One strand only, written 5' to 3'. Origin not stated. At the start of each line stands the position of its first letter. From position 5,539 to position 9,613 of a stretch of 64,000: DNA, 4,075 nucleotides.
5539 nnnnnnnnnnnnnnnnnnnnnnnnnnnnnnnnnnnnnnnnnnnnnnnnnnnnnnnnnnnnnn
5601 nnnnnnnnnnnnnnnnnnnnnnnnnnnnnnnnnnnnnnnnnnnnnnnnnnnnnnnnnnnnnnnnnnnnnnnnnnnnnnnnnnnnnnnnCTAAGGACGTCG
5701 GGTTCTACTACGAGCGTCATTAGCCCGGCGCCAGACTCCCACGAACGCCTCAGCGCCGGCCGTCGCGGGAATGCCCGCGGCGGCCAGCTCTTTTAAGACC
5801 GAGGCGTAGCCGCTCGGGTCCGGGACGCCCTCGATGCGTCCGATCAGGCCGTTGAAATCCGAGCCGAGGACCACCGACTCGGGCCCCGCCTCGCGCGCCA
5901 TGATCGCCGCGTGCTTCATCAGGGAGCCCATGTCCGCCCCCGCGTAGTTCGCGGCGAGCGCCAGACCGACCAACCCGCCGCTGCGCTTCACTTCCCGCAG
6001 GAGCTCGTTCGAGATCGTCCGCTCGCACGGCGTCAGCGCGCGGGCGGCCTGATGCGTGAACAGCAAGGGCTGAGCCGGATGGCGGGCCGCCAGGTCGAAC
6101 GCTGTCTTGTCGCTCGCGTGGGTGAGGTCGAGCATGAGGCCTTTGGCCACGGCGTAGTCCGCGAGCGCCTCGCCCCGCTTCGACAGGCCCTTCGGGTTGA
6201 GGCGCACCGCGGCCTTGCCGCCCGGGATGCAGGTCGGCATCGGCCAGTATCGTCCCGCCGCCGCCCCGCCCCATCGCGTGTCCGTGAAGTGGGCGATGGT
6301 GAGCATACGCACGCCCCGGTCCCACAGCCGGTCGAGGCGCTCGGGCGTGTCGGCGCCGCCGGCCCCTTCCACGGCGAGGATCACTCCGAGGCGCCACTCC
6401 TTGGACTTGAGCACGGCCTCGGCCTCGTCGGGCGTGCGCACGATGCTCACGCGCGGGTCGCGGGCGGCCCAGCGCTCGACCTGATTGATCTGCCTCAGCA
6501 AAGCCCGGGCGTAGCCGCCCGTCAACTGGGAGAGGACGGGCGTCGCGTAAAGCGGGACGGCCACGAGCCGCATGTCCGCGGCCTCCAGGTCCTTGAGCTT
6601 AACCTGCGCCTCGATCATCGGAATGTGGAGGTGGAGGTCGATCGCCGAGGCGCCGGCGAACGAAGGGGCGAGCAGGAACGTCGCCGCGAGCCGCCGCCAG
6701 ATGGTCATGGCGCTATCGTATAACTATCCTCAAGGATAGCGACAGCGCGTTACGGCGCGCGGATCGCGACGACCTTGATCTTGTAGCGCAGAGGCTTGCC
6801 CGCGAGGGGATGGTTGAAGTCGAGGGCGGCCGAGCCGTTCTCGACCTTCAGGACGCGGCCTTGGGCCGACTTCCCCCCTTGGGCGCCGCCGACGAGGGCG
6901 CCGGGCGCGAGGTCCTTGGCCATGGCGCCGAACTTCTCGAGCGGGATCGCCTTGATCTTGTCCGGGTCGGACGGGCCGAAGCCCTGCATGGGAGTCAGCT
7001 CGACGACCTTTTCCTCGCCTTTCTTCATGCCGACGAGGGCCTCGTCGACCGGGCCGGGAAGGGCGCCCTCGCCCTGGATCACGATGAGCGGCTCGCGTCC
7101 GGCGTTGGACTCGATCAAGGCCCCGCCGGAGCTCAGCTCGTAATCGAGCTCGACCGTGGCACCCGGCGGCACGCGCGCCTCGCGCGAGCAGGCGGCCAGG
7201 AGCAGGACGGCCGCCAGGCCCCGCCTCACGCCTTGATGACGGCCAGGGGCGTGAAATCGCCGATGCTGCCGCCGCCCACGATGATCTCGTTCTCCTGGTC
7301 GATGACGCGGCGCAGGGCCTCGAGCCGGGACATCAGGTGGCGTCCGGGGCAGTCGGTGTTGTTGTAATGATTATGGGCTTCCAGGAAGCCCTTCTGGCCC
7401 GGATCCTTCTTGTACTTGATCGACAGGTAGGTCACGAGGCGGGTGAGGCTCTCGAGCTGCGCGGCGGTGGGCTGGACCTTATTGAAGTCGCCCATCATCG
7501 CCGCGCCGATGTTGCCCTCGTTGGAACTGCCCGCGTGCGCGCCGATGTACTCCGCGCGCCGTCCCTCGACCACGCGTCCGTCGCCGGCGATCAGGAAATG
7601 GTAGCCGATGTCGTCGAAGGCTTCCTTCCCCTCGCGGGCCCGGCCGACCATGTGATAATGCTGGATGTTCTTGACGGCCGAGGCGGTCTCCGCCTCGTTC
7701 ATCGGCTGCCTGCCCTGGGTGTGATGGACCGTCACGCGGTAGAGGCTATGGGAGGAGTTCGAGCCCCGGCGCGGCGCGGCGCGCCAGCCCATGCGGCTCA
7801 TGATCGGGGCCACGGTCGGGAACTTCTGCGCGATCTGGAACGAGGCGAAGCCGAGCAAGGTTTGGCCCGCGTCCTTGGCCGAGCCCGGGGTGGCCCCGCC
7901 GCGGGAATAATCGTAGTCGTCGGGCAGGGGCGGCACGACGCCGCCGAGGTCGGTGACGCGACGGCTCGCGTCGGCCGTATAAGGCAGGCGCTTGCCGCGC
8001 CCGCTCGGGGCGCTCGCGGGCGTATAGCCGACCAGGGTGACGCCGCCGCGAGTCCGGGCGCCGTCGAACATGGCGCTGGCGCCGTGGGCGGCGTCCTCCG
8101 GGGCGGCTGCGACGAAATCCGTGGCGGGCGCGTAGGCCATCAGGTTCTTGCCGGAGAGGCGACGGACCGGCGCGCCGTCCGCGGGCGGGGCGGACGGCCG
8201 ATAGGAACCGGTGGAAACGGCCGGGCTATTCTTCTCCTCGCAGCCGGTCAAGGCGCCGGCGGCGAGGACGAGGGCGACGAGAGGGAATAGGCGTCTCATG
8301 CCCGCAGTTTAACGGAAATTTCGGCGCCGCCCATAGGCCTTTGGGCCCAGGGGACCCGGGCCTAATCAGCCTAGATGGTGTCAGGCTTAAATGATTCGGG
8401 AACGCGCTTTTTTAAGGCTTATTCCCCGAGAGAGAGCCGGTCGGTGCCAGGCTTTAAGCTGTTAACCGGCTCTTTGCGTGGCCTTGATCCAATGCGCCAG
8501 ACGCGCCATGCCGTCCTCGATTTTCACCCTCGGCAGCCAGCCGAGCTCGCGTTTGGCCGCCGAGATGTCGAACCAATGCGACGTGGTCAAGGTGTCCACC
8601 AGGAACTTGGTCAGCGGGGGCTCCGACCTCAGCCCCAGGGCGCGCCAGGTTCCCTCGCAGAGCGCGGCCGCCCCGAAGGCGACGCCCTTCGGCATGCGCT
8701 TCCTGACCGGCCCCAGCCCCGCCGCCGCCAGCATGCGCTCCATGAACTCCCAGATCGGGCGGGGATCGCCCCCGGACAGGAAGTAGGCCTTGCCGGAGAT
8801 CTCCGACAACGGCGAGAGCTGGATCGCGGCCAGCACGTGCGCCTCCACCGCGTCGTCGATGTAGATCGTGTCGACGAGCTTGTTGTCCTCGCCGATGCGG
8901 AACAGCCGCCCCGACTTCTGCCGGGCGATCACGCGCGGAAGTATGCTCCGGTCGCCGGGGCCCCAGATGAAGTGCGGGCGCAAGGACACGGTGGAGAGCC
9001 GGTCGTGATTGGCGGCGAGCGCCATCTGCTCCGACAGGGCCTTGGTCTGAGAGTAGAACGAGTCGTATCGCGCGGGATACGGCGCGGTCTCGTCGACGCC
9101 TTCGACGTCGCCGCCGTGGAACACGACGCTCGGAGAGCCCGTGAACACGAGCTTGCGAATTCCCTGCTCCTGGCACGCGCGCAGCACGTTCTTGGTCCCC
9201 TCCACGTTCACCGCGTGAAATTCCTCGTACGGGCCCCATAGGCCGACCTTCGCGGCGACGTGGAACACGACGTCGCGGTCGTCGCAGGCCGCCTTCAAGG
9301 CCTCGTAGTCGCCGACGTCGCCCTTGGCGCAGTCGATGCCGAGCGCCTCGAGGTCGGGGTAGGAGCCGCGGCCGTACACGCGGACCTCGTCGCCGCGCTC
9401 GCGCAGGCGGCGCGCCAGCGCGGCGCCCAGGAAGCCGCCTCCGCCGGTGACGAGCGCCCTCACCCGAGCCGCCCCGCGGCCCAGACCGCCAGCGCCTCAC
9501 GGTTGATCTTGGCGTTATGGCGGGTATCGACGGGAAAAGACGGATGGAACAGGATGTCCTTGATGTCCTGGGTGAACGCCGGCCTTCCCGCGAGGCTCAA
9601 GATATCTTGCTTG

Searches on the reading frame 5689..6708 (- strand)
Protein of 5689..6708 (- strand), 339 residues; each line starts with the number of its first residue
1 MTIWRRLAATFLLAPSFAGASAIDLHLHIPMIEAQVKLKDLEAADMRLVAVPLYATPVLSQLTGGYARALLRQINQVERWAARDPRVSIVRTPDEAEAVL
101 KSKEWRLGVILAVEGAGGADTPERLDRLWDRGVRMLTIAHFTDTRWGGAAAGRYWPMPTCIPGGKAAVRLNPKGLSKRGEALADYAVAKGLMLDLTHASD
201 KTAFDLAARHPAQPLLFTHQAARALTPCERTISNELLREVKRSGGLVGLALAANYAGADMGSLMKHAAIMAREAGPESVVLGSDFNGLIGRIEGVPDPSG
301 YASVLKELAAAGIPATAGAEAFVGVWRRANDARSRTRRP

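Call 7: search_protein_families(library=pfam, proteins=[window:5689-6708:-], max_evalue=0.001)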
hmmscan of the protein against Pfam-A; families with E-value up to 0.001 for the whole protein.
window:5689-6708:- (339 aa): 1 family
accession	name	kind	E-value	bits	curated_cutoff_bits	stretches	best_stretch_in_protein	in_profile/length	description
PF01244.27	Peptidase_M19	-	1e-35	123.8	26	1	34-314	35-301/319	Membrane dipeptidase (Peptidase family M19)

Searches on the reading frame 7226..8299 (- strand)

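Call 7: search_protein_families(library=pfam, proteins=[window:7226-8299:-], max_evalue=0.001)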
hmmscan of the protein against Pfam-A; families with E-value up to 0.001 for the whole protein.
window:7226-8299:- (357 aa): 1 family
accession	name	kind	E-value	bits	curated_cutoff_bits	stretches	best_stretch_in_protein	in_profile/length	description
PF01510.30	Amidase_2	-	3.4e-18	66.7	26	1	188-320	7-131/131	N-acetylmuramoyl-L-alanine amidase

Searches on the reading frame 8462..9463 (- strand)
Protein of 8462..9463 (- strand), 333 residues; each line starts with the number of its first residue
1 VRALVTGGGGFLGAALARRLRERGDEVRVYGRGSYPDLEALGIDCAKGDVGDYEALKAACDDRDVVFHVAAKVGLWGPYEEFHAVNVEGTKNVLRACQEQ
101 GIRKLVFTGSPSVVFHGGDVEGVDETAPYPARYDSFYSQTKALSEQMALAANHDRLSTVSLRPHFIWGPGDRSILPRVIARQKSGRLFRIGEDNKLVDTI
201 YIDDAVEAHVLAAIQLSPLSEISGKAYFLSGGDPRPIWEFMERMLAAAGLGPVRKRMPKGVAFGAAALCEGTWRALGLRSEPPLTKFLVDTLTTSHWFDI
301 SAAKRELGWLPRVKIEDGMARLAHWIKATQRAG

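Call 24: search_protein_families(library=pfam, proteins=[window:8462-9463:-], max_evalue=0.001)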
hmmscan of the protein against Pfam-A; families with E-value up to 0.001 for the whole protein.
window:8462-9463:- (333 aa): 8 families
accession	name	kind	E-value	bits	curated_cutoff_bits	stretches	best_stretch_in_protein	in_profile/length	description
PF01073.25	3Beta_HSD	-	5.8e-55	186.7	22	1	4-250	1-270/280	3-beta hydroxysteroid dehydrogenase/isomerase family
PF01370.27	Epimerase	-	2e-33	116.2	20.9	1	3-213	1-225/240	NAD dependent epimerase/dehydratase family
PF07993.18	NAD_binding_4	-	1e-16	61.3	20.1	1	54-172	80-210/258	Male sterility protein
PF16363.11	GDP_Man_Dehyd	-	8.5e-16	58.7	27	1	4-321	1-331/332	GDP-mannose 4,6 dehydratase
PF04321.23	RmlD_sub_bind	-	6.6e-11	42.3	27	1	1-194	1-179/287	RmlD substrate binding domain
PF13460.12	NAD_binding_10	-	3.1e-10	40.7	27.2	1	7-114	1-102/184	NAD(P)H-binding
PF02719.21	Polysacc_synt_2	-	1.8e-07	31.1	20.2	1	4-108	2-126/293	Polysaccharide biosynthesis protein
PF05368.20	NmrA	-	4.2e-06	27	27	1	4-109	6-106/298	NmrA-like family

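Call 75: search_protein_families(library=ncbifam, proteins=[window:8462-9463:-], max_evalue=0.001)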
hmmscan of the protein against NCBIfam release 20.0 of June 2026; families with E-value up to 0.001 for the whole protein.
window:8462-9463:- (333 aa): 24 families
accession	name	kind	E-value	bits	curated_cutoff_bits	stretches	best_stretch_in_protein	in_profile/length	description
NF042422.1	oxyalk_red_OleD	equivalog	7.1e-116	387.1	580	1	1-326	1-328/329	2-alkyl-3-oxoalkanoate reductase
NF042423.1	oxyalk_red_Shew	equivalog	2.5e-112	375.2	580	1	2-322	10-331/331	2-alkyl-3-oxoalkanoate reductase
TIGR03466.1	HpnA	hypoth_equivalog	9.9e-41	139.7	367.65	1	1-330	1-325/327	hopanoid-associated sugar epimerase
NF052578.1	StrlDmthSdmBMthl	equivalog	7.8e-24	85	600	1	1-312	1-309/328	sterol demethylase protein SdmB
TIGR04180.1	EDH_00030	hypoth_equivalog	1.8e-22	79.8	475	1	4-212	2-224/297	NAD-dependent 4,6-dehydratase LegB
TIGR01746.1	Thioester-redct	subfamily_domain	5.3e-17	62.1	213.35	1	53-168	82-197/371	thioester reductase domain-containing protein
NF004520.0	PRK05865.1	equivalog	3e-14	51.9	1509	1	1-210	1-168/854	sugar epimerase family protein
TIGR01179.1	galE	equivalog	3.9e-14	52.2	262.3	1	3-162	2-172/332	UDP-glucose 4-epimerase GalE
TIGR01181.1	dTDP_gluc_dehyt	equivalog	6.5e-14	51.7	365.1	1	3-329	2-314/321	dTDP-glucose 4,6-dehydratase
NF058621.1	DiazavRedAvaA7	equivalog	8.4e-12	45.3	400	1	1-213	1-219/304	3-diazoavenalumate denitrifying reductase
NF043036.1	ErythonDh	equivalog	9.6e-12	44.7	325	1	1-147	1-159/321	D-erythronate dehydrogenase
NF041293.1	G6PDh_Azf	equivalog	2.4e-09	37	400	1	3-115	5-120/252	NAD-dependent glucose-6-phosphate dehydrogenase Azf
TIGR01214.1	rmlD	equivalog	5.3e-08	32.3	224.05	1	3-155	2-142/285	dTDP-4-dehydrorhamnose reductase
TIGR01777.1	yfcH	hypoth_equivalog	2.4e-07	30.6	207.35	1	4-209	2-207/292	TIGR01777 family oxidoreductase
TIGR02622.1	CDP_4_6_dhtase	equivalog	3.4e-07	29.7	278.45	1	2-105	6-123/352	CDP-glucose 4,6-dehydratase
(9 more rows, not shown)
